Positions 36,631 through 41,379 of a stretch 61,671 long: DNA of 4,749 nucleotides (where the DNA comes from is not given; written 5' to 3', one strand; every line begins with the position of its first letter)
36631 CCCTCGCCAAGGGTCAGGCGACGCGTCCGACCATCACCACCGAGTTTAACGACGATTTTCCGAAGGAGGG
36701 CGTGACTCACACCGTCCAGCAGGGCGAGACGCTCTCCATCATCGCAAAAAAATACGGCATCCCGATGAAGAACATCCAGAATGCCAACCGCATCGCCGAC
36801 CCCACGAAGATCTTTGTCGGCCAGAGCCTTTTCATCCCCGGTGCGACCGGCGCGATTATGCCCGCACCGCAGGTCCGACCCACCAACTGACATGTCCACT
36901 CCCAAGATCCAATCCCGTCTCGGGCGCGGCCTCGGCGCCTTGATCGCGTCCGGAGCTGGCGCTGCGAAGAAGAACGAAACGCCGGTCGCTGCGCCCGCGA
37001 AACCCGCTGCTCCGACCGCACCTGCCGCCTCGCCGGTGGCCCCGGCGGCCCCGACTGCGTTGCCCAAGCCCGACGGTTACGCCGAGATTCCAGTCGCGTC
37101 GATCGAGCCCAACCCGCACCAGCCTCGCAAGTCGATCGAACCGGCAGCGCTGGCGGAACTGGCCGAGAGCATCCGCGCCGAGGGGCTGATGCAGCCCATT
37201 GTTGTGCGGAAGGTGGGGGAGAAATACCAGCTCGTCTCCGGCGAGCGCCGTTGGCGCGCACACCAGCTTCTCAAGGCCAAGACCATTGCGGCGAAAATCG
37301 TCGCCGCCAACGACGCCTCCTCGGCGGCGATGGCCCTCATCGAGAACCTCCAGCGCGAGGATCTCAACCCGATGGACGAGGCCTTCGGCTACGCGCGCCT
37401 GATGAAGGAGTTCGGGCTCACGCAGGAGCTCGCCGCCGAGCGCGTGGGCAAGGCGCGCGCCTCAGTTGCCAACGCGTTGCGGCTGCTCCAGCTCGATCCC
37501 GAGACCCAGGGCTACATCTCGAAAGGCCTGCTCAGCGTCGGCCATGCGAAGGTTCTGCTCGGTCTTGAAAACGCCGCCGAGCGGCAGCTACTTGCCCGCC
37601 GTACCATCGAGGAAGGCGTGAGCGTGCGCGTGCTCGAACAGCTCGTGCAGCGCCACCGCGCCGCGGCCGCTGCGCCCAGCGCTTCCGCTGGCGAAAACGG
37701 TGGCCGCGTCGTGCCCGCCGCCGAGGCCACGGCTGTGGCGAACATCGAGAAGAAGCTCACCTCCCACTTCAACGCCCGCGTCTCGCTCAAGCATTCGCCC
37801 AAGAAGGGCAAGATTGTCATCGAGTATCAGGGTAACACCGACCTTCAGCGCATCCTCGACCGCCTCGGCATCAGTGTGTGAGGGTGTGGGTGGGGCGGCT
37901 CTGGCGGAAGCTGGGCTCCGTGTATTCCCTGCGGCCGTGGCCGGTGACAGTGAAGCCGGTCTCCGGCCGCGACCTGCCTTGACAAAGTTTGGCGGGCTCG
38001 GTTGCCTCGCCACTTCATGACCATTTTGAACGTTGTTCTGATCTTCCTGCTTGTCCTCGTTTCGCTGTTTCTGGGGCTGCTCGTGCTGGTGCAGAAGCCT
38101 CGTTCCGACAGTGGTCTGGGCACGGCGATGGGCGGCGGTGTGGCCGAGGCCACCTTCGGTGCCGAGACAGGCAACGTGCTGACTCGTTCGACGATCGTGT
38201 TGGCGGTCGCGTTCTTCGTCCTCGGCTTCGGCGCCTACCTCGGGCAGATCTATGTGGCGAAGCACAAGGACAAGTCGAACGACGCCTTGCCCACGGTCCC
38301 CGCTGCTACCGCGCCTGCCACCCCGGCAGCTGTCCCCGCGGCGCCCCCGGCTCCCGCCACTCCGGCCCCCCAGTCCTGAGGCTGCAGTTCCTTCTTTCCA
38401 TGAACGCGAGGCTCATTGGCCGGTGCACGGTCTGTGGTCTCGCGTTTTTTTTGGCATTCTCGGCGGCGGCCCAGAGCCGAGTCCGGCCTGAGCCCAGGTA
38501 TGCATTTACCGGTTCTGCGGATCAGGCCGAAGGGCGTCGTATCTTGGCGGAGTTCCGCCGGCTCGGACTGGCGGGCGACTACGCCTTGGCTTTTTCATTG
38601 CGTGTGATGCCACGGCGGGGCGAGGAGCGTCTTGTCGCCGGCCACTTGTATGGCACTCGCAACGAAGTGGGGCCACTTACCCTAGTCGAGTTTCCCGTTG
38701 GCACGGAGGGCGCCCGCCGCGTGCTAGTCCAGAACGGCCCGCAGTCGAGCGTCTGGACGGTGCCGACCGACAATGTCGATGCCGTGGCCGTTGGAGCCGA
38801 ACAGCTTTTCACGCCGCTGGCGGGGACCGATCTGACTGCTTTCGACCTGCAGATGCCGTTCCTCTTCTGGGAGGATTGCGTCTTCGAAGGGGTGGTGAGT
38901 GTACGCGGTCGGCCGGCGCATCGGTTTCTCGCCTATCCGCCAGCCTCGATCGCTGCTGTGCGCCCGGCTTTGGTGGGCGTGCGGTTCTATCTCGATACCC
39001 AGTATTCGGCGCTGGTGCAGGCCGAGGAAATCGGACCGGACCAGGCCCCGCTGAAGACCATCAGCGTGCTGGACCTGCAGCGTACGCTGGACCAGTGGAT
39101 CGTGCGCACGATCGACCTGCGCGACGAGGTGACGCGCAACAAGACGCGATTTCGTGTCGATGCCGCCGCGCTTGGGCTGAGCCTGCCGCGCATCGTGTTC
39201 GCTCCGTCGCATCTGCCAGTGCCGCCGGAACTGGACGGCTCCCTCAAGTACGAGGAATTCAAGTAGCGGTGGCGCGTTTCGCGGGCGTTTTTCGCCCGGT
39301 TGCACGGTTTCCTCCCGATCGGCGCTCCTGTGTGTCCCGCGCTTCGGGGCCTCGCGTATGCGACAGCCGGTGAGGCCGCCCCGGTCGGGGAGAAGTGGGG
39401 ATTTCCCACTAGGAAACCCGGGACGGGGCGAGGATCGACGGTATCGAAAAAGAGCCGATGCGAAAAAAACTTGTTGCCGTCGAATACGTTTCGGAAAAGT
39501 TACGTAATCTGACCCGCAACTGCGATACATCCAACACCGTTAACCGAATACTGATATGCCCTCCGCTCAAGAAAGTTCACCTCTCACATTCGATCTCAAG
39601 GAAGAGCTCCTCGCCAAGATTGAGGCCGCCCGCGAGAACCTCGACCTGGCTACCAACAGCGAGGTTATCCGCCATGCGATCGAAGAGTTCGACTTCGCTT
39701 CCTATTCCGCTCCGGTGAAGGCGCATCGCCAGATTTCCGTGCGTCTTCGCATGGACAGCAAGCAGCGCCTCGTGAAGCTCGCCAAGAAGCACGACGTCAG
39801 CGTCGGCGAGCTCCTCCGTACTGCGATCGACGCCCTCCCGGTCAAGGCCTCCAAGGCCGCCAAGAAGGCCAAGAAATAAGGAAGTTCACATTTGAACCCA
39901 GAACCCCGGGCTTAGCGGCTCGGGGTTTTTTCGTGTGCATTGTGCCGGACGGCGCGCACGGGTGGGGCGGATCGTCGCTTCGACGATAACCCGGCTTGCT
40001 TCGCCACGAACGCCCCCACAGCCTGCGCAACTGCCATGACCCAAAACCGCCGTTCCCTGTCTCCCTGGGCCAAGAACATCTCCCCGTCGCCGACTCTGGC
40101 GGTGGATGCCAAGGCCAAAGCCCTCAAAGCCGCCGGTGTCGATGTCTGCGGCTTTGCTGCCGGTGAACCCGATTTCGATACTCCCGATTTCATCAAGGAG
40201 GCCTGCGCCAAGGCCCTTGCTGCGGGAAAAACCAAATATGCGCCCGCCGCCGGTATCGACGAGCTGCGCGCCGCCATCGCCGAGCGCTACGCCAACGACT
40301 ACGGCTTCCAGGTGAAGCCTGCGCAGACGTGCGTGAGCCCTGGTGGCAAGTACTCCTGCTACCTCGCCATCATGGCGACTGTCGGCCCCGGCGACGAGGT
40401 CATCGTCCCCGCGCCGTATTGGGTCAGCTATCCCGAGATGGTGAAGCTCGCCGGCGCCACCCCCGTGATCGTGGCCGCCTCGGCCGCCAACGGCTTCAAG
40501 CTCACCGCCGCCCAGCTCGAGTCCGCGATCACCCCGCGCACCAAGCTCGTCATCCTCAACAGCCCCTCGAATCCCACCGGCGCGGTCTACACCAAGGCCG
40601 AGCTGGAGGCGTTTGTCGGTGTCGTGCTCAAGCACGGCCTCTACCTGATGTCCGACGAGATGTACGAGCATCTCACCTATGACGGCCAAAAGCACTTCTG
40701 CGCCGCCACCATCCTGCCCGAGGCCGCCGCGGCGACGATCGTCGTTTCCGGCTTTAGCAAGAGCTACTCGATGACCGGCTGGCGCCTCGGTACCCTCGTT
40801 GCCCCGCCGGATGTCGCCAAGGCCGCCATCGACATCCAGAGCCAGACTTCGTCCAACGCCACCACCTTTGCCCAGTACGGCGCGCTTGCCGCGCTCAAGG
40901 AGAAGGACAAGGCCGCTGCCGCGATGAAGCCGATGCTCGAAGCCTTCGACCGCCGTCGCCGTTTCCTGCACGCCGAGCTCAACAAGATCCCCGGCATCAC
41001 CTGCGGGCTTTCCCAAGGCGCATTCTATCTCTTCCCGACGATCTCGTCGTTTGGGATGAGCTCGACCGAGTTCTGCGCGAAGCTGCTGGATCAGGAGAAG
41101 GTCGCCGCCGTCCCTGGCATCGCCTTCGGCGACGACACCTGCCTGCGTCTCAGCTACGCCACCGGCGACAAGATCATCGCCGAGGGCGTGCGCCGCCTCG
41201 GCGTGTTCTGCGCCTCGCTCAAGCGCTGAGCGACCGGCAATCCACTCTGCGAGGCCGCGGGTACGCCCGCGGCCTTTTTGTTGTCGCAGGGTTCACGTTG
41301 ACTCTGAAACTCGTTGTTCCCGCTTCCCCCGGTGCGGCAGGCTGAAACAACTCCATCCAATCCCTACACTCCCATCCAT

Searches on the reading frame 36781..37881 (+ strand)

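Call 70: search_protein_families(library=pfam, proteins=[window:36781-37881:+], max_evalue=0.0001)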
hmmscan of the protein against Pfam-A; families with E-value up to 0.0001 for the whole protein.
window:36781-37881:+ (366 aa): 3 families
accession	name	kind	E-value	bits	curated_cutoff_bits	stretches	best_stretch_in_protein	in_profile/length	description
PF17762.8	HTH_ParB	-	4.8e-34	117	22.6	1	193-292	1-100/102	ParB HTH domain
PF02195.25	ParB_N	-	1.2e-28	99.4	26.3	1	101-191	4-95/95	ParB N-terminal domain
PF23552.2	ParB_C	-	1.6e-08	34.3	23.8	1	319-363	5-50/50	ParB dimerisation domain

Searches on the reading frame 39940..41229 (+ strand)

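Call 71: search_protein_families(library=pfam, proteins=[window:39940-41229:+], max_evalue=0.0001)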
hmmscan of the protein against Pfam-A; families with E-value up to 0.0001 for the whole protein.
window:39940-41229:+ (429 aa): 2 families
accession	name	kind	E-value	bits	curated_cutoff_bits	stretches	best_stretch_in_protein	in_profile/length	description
PF00155.27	Aminotran_1_2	-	4.2e-76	256.9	19.7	1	68-411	2-351/361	Aminotransferase class I and II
PF01041.23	DegT_DnrJ_EryC1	-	1e-09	38.5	19.8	1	146-239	59-145/360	DegT/DnrJ/EryC1/StrS aminotransferase family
